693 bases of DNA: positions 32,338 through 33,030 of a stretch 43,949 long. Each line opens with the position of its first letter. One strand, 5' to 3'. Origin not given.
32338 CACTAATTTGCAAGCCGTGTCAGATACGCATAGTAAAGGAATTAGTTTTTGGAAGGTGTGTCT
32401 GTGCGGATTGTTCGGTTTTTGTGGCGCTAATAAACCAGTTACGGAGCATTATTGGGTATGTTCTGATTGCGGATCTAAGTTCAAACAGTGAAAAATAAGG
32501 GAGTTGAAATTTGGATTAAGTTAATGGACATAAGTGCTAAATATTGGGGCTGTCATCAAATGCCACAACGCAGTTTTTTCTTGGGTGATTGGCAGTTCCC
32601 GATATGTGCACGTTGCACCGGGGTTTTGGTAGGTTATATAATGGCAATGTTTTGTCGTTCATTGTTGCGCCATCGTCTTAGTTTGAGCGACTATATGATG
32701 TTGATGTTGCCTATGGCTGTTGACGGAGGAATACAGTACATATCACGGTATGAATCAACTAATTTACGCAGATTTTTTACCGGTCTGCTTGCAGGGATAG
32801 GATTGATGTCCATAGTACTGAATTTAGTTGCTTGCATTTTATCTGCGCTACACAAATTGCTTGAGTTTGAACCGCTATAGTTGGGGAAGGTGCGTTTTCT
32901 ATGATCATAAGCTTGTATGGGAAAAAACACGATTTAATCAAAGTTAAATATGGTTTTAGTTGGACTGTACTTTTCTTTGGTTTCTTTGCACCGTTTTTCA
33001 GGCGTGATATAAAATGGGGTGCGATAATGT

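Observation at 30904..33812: XRE-controlled, AT-rich five-gene cassette encoding only secreted or membrane proteins of unknown function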

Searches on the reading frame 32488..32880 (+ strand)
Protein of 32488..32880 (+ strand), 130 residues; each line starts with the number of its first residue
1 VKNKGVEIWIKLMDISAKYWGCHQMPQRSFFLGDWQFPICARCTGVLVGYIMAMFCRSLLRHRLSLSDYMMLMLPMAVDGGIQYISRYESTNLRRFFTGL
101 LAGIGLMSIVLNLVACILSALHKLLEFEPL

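Call 4: search_protein_families(library=pfam, proteins=[window:32488-32880:+], max_evalue=1)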
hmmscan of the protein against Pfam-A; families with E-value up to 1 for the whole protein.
window:32488-32880:+ (130 aa): 2 families
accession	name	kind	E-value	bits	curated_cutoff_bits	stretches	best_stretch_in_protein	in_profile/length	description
PF09858.14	DUF2085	-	6e-31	107.1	25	1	22-108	1-89/90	Predicted membrane protein (DUF2085)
PF02163.28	Peptidase_M50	-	0.061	13.1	27.2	1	39-119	19-100/221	Peptidase family M50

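Call 5: search_protein_families(library=ncbifam, proteins=[window:32488-32880:+], max_evalue=1)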
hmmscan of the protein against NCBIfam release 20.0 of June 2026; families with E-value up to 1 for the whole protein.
window:32488-32880:+ (130 aa): 0 families

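Call 6: search_protein_families(library=padloc, proteins=[window:32488-32880:+], max_evalue=1)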
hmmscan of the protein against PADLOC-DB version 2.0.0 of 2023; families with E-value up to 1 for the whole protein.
window:32488-32880:+ (130 aa): 0 families

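Call 8: search_protein_families(library=phrogs, proteins=[window:32488-32880:+], max_evalue=0.1)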
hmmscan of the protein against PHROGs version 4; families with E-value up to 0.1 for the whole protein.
window:32488-32880:+ (130 aa): 0 families

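Call 28: find_related_loci(query=window:32488-32880:+, collection=viral_contigs, flank=6000)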
Query window:32488-32880:+ (130 aa) in viral_contigs; peptide patterns used: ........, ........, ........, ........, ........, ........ (x = any residue, [..] = any of these).
11 stretches matched a pattern, but none encodes a relative of the query by tblastn (E <= 1e-3).

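Call 32: find_encoding_contigs(protein=window:32488-32880:+, flank=6000, max_places=6)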
Protein window:32488-32880:+ (130 aa): 1 contig read that carries it; 1 place shown.
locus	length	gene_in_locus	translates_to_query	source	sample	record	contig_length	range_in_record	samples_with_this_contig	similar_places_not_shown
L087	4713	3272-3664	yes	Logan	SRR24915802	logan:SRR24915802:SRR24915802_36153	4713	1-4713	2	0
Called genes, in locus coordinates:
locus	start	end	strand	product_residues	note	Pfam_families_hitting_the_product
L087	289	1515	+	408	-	PF13173:AAA_14, PF13635:DUF4143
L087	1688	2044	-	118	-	PF12844:HTH_19 (weak), PF13560:HTH_31, PF01381:HTH_3, PF13443:HTH_26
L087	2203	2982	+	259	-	PF03981:Ubiq_cyt_C_chap (weak)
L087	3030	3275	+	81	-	-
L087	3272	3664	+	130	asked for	PF09858:DUF2085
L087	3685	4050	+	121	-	-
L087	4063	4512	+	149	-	-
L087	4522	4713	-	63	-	?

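Call 50: search_solved_structures(query=window:32488-32880:+, max_evalue=10)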
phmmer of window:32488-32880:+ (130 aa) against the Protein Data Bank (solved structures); distinct sequences matched with E-value up to 10: 1.
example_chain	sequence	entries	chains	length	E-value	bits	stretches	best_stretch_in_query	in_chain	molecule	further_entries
9grx_A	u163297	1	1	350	1.5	12.3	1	44-120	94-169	NAD(P)H-quinone oxidoreductase subunit 1, chloroplastic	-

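Call 73: search_dna_similar(query=window:32488-32880:+, collection=phages, mode=protein, max_evalue=0.001, max_rows=15)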
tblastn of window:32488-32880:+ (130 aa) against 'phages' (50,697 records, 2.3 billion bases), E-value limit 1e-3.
No match.

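Call 75: search_dna_similar(query=window:32488-32880:+, collection=plasmids, mode=protein, max_evalue=0.01, max_rows=20)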
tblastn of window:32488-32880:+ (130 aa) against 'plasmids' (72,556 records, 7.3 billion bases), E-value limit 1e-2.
Records with a match: 12; places in all: 12; records where one place covers at least 80% of the query: 2.
Best place of each record, by identity: <60% 12.
By first word of the organism name: Bacillus 5; Paenibacillus 3; Monoglobus 1; Brevibacillus 1; Cytobacillus 1; Jeotgalibacillus 1.
By predicted mobility (MOB-suite, as given by PLSDB): non-mobilizable 8; mobilizable 3; conjugative 1.
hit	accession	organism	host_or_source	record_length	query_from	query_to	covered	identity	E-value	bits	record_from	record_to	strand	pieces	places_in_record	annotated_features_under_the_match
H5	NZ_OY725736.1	Monoglobus pectinilyticus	-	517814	7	112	82%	37.7%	2e-14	75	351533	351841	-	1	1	DUF2085 domain-containing protein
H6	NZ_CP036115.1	Bacillus mycoides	cell culture,soil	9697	20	121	78%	36.3%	1e-14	76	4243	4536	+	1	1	DUF2085 domain-containing protein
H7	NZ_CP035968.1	Bacillus mycoides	cell culture,soil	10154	20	121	78%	36.3%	1e-14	76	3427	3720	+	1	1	DUF2085 domain-containing protein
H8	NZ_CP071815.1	Bacillus mycoides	cell culture,soil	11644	20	121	78%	36.3%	1e-14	76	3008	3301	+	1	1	DUF2085 domain-containing protein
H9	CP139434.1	Brevibacillus halotolerans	cell culture,freshwater soil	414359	12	121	85%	33.6%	1e-5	50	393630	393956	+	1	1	DUF2085 domain-containing protein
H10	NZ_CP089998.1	Cytobacillus spongiae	sponge,Pure culture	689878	22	106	65%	41.1%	2e-10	64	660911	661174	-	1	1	DUF2085 domain-containing protein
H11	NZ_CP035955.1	Bacillus mycoides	cell culture,soil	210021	20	111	71%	37.0%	5e-14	74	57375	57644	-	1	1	none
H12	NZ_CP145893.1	Paenibacillus amylolyticus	whole organism,soil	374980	22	115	72%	32.7%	2e-5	49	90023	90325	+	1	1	none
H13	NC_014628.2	Paenibacillus polymyxa SC2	-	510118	22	114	72%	32.3%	4e-3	43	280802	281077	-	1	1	DUF2085 domain-containing protein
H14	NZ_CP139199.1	Paenibacillus polymyxa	mixed culture,soil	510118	22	114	72%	32.3%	4e-3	43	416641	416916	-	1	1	DUF2085 domain-containing protein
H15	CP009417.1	Jeotgalibacillus malaysiensis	-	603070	22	106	65%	35.3%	1e-5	50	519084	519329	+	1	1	hypothetical protein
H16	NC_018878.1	Bacillus thuringiensis Bt407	-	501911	22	114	72%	29.0%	2e-5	50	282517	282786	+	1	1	DUF2085 domain-containing protein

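Call 77: get_annotated_region(hit=H6, flank=3000)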
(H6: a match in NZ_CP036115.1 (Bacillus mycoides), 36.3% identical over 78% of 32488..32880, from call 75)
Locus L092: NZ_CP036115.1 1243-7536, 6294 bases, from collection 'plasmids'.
description: Bacillus mycoides strain JAS481 plasmid p10
organism: Bacillus mycoides (NCBI taxid 1405)
taxonomy: Bacteria; Bacillota; Bacilli; Bacillales; Bacillaceae; Bacillus; Bacillus mycoides
host: -; source: cell culture,soil; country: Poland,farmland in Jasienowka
typing (MOB-suite, as given by PLSDB): mobilizable; relaxase MOBV
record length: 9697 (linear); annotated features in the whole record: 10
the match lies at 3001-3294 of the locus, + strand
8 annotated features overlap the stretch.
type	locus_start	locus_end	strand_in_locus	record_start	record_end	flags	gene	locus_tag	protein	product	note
CDS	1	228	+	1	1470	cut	-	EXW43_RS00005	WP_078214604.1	plasmid recombination protein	GO:0006310 - DNA recombination [Evidence IEA]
CDS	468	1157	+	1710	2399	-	-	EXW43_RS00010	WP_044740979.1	hypothetical protein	-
CDS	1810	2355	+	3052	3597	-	-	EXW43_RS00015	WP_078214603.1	GNAT family protein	-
CDS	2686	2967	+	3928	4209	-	-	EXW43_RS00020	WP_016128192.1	zinc ribbon domain-containing protein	-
CDS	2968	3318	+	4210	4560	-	-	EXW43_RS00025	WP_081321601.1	DUF2085 domain-containing protein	-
CDS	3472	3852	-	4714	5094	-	-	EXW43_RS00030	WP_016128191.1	hypothetical protein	-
CDS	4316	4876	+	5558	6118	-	-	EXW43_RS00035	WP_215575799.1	MerR family transcriptional regulator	GO:0006355 - regulation of DNA-templated transcription [Evidence IEA]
CDS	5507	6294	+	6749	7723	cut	-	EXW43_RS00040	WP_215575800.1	S8 family peptidase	-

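Call 78: get_annotated_region(hit=H5, flank=3000)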
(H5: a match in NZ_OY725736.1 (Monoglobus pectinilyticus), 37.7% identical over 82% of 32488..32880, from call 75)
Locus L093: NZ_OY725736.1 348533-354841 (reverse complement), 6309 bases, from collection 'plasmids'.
description: Monoglobus pectinilyticus strain Ruminococcaceae species TSDC17.2-1.2 plasmid 12, complete sequence
organism: Monoglobus pectinilyticus (NCBI taxid 1981510)
taxonomy: Bacteria; Bacillota; Clostridia; Monoglobales; Monoglobaceae; Monoglobus; Monoglobus pectinilyticus
host: -; source: -; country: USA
typing (MOB-suite, as given by PLSDB): non-mobilizable
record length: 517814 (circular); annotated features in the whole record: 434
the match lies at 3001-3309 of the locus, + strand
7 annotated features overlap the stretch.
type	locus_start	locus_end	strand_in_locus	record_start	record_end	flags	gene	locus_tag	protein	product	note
CDS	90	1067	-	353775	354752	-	-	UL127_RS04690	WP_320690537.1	ATP-grasp domain-containing protein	-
CDS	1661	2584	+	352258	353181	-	metA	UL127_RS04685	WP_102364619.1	homoserine O-succinyltransferase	GO:0009086 - methionine biosynthetic process [Evidence IEA]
CDS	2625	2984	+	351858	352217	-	-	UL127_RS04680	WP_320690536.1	hypothetical protein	-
CDS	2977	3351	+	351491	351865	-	-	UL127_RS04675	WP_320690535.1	DUF2085 domain-containing protein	-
CDS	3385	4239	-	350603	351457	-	folD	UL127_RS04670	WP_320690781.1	bifunctional methylenetetrahydrofolate dehydrogenase/methenyltetrahydrofolate cyclohydrolase FolD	-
CDS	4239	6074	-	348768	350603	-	-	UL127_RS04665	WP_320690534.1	YgiQ family radical SAM protein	-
CDS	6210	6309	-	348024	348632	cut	safA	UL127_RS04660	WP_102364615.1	SafA/ExsA family spore coat assembly protein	GO:0030436 - asexual sporulation [Evidence IEA]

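Call 79: get_annotated_region(hit=H10, flank=3000)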
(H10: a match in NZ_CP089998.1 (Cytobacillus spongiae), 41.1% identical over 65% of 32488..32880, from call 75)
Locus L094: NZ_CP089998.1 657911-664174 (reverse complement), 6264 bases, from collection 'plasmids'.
description: Cytobacillus spongiae strain CY-G plasmid unnamed, complete sequence
organism: Cytobacillus spongiae (NCBI taxid 2901381)
taxonomy: Bacteria; Bacillota; Bacilli; Bacillales; Bacillaceae; Cytobacillus; Cytobacillus spongiae
host: -; source: sponge,Pure culture; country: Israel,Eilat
typing (MOB-suite, as given by PLSDB): non-mobilizable
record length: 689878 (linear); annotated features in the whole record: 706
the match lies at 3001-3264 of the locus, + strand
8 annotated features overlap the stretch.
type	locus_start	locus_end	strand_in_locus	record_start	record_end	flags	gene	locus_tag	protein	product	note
CDS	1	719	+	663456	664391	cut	-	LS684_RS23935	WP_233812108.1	LCP family protein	GO:0070726 - cell wall assembly [Evidence IEA]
CDS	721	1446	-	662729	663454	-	-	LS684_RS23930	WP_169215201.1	ATP-binding protein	-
CDS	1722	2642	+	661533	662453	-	-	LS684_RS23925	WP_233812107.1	GTP-binding protein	-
CDS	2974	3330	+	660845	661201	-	-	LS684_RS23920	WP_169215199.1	DUF2085 domain-containing protein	-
CDS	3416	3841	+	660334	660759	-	-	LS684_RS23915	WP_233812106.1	MarR family transcriptional regulator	-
CDS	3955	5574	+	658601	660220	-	-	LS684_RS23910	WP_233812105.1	MDR family MFS transporter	GO:0055085 - transmembrane transport [Evidence IEA]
CDS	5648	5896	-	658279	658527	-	-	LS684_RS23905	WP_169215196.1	DNA alkylation repair protein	-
CDS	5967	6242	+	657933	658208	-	-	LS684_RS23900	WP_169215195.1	hypothetical protein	-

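Call 83: get_annotated_region(hit=H9, flank=2500)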
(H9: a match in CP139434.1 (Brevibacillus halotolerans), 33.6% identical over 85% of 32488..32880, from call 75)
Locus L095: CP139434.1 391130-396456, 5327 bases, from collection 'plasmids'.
description: Brevibacillus halotolerans strain B-4359 plasmid unnamed1, complete sequence
organism: Brevibacillus halotolerans (NCBI taxid 1507437)
taxonomy: Bacteria; Bacillota; Bacilli; Bacillales; Paenibacillaceae; Brevibacillus; Brevibacillus halotolerans
host: -; source: cell culture,freshwater soil; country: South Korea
typing (MOB-suite, as given by PLSDB): non-mobilizable; mating-pair formation MPF_F
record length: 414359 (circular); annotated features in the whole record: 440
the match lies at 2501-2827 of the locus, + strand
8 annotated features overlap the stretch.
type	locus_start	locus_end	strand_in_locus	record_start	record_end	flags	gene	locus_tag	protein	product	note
CDS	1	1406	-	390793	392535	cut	recJ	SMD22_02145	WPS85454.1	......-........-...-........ exonuclease RecJ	-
CDS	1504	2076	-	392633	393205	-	-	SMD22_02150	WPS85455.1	metal-dependent hydrolase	-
CDS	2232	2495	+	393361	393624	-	-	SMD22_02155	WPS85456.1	hypothetical protein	-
CDS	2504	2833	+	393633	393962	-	-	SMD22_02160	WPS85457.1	DUF2085 domain-containing protein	-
CDS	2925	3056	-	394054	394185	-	-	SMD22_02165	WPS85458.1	hypothetical protein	-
CDS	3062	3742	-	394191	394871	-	-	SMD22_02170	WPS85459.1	helix-turn-helix transcriptional regulator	-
CDS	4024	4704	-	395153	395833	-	-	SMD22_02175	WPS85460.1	hypothetical protein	-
CDS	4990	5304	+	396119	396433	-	-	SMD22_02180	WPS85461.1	hypothetical protein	-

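Call 84: get_annotated_region(hit=H12, flank=2500)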
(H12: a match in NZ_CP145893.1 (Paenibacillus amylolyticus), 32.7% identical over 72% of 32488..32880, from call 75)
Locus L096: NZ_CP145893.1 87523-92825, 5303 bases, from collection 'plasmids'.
description: Paenibacillus amylolyticus strain Y5S-7 plasmid pY5S7-1, complete sequence
organism: Paenibacillus amylolyticus (NCBI taxid 1451)
taxonomy: Bacteria; Bacillota; Bacilli; Bacillales; Paenibacillaceae; Paenibacillus; Paenibacillus amylolyticus
host: -; source: whole organism,soil; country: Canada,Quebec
typing (MOB-suite, as given by PLSDB): non-mobilizable
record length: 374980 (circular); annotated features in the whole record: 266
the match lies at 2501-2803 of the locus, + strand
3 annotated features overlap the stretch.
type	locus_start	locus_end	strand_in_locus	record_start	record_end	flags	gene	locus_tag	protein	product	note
CDS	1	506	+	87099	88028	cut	-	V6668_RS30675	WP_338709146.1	hypothetical protein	-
CDS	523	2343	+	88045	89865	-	-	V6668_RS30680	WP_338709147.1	hypothetical protein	-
CDS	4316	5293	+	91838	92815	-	-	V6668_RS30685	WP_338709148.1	DUF6602 domain-containing protein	-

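Call 85: get_annotated_region(hit=H13, flank=2500)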
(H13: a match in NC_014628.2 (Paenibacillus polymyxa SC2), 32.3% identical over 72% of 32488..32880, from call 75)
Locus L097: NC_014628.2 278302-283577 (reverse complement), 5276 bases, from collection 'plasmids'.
description: Paenibacillus polymyxa SC2 plasmid pSC2, complete sequence
organism: Paenibacillus polymyxa SC2 (NCBI taxid 886882)
taxonomy: Bacteria; Bacillota; Bacilli; Bacillales; Paenibacillaceae; Paenibacillus; Paenibacillus polymyxa; Paenibacillus polymyxa SC2
host: -; source: -; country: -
typing (MOB-suite, as given by PLSDB): non-mobilizable; mating-pair formation MPF_F
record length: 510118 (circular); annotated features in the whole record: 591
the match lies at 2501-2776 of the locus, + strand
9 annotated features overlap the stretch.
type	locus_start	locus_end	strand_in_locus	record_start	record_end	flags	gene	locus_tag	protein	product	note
CDS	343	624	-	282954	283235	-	-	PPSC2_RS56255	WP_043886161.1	hypothetical protein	-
CDS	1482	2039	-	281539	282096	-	-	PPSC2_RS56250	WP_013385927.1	metal-dependent hydrolase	-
CDS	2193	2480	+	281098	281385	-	-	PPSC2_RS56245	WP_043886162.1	hypothetical protein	-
CDS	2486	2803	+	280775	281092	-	-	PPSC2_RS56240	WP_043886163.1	DUF2085 domain-containing protein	-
CDS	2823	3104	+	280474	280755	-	-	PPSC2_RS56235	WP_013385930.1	hypothetical protein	-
CDS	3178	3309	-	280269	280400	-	-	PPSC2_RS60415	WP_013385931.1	hypothetical protein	-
CDS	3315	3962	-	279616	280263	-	-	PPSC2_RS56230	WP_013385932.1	helix-turn-helix transcriptional regulator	-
CDS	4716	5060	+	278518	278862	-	-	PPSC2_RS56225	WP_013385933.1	hypothetical protein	-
CDS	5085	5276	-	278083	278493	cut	-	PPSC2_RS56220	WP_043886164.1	helix-turn-helix transcriptional regulator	-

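Call 86: get_annotated_region(hit=H15, flank=2500)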
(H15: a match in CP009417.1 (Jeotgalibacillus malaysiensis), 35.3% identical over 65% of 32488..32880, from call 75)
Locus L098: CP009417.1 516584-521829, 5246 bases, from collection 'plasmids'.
description: Jeotgalibacillus malaysiensis strain D5 plasmid, complete sequence
organism: Jeotgalibacillus malaysiensis (NCBI taxid 1508404)
taxonomy: Bacteria; Bacillota; Bacilli; Bacillales; Planococcaceae; Jeotgalibacillus; Jeotgalibacillus malaysiensis
host: -; source: -; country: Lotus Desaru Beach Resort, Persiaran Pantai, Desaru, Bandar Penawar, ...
typing (MOB-suite, as given by PLSDB): non-mobilizable
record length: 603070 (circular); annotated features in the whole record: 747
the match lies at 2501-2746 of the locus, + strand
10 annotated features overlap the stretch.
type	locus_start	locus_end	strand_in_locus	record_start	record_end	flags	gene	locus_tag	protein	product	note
CDS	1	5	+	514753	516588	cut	-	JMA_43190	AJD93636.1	hypothetical protein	-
CDS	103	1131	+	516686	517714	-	-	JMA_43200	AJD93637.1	hypothetical protein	-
CDS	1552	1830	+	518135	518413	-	-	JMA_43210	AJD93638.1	hypothetical protein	-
CDS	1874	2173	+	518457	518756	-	-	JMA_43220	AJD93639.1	hypothetical protein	-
CDS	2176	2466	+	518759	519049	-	-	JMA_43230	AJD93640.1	hypothetical protein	-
CDS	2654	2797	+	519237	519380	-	-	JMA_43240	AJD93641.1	hypothetical protein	-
CDS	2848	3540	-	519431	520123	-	-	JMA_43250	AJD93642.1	CCA tRNA nucleotidyltransferase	-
CDS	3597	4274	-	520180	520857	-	-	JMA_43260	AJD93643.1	hypothetical protein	-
CDS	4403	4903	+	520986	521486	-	-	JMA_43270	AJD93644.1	hypothetical protein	-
CDS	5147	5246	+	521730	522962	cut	-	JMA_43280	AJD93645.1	toxic anion resistance family protein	-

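Call 87: get_annotated_region(hit=H16, flank=2500)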
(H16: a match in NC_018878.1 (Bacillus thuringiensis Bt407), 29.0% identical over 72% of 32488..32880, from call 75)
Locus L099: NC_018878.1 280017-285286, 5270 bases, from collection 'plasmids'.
description: Bacillus thuringiensis Bt407 plasmid BTB_502p, complete sequence
organism: Bacillus thuringiensis Bt407 (NCBI taxid 527021)
taxonomy: Bacteria; Bacillota; Bacilli; Bacillales; Bacillaceae; Bacillus; Bacillus thuringiensis; Bacillus thuringiensis Bt407
host: -; source: -; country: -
typing (MOB-suite, as given by PLSDB): non-mobilizable; replicon rep_cluster_18; mating-pair formation MPF_T
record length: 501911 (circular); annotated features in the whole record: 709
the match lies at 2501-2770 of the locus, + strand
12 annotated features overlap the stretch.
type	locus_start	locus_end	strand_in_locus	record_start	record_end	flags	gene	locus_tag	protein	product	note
CDS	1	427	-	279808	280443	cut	-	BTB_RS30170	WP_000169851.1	hypothetical protein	-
CDS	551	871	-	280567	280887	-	-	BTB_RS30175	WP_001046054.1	hypothetical protein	-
CDS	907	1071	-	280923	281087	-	-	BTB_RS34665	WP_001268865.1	hypothetical protein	-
CDS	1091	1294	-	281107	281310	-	-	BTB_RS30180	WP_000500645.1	hypothetical protein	-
CDS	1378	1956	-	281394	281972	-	-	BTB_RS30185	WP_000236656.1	TerD family protein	GO:0006950 - response to stress [Evidence IEA]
CDS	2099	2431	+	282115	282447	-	-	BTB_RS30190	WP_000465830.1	hypothetical protein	-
CDS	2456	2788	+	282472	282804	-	-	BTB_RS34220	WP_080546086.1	DUF2085 domain-containing protein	-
CDS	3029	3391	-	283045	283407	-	-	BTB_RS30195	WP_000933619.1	hypothetical protein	-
CDS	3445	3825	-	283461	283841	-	-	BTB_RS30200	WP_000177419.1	hypothetical protein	-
CDS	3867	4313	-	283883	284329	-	-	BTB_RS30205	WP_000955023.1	hypothetical protein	-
CDS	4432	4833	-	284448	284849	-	-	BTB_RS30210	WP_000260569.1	hypothetical protein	-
CDS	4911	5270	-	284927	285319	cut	-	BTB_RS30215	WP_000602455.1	DUF6575 domain-containing protein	-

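Call 88: get_annotated_region(hit=H11, flank=2500)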
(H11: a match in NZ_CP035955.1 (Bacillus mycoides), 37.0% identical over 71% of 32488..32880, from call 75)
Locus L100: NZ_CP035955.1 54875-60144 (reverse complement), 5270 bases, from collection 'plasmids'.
description: Bacillus mycoides strain BPN03/1 plasmid p210
organism: Bacillus mycoides (NCBI taxid 1405)
taxonomy: Bacteria; Bacillota; Bacilli; Bacillales; Bacillaceae; Bacillus; Bacillus mycoides
host: -; source: cell culture,soil; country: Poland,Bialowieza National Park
typing (MOB-suite, as given by PLSDB): conjugative; replicon rep_cluster_1869; relaxase MOBP; mating-pair formation MPF_T
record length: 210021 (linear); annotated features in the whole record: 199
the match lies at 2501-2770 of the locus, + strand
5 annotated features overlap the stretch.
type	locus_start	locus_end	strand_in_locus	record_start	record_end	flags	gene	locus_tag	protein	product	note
CDS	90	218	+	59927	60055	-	-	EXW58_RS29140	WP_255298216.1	hypothetical protein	-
CDS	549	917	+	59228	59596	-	-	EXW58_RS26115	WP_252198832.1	DUF4367 domain-containing protein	-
CDS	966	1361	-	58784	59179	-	-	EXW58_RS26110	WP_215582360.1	hypothetical protein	-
CDS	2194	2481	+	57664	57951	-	-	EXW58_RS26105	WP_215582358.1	zinc ribbon domain-containing protein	-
CDS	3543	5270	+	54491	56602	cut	-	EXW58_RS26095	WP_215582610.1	TerD family protein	-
